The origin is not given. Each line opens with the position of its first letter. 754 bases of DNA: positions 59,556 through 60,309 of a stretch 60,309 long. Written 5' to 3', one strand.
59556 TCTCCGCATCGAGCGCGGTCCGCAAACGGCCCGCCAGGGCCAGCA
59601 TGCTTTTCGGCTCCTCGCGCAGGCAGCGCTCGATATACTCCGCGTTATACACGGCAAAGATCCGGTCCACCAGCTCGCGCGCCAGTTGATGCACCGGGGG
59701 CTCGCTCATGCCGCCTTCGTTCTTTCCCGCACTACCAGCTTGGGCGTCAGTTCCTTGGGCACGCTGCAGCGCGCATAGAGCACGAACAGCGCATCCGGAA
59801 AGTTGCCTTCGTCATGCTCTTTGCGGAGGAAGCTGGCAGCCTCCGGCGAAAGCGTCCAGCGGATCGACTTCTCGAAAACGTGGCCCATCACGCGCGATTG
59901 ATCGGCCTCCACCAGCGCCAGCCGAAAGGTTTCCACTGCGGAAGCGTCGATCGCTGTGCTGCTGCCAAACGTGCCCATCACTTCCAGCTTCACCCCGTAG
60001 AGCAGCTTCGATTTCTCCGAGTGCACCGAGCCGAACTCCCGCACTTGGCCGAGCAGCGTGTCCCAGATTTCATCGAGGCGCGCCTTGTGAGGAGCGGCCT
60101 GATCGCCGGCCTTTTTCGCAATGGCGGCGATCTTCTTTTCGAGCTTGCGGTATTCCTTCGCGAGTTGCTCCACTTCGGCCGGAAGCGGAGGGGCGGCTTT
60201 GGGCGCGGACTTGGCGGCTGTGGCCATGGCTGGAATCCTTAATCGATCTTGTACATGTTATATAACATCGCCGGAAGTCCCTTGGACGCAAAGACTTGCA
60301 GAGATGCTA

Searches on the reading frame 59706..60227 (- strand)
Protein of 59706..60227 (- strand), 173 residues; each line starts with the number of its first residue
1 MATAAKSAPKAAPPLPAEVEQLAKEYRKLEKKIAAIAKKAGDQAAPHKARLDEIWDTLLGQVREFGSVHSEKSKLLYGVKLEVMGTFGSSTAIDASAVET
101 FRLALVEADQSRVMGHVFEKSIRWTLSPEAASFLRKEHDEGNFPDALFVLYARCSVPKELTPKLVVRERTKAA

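Call 41: find_encoding_contigs(protein=window:59706-60227:-, flank=10000, max_places=4)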
Protein window:59706-60227:- (173 aa): 8 contigs read that carry it; 4 places shown.
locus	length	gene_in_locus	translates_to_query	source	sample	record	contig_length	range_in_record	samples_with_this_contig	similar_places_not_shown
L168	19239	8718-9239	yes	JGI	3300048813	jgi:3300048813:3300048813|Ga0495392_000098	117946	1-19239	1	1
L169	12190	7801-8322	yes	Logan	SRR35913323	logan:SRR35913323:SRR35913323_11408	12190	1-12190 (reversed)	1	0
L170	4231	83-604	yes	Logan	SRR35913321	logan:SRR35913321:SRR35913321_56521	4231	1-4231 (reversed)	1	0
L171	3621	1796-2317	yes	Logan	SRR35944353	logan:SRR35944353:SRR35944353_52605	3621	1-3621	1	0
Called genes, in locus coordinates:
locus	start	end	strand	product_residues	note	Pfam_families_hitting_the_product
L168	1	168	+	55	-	?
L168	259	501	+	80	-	-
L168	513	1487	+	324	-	-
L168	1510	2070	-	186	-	-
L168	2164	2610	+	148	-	PF22262:DUF6950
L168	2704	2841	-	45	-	-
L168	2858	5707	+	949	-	-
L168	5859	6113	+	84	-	-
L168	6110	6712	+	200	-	PF01832:Glucosaminidase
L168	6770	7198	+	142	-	-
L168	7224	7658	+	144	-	-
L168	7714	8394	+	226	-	-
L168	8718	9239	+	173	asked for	-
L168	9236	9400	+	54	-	-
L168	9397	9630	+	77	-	-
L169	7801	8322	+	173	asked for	-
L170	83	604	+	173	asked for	-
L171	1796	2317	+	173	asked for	-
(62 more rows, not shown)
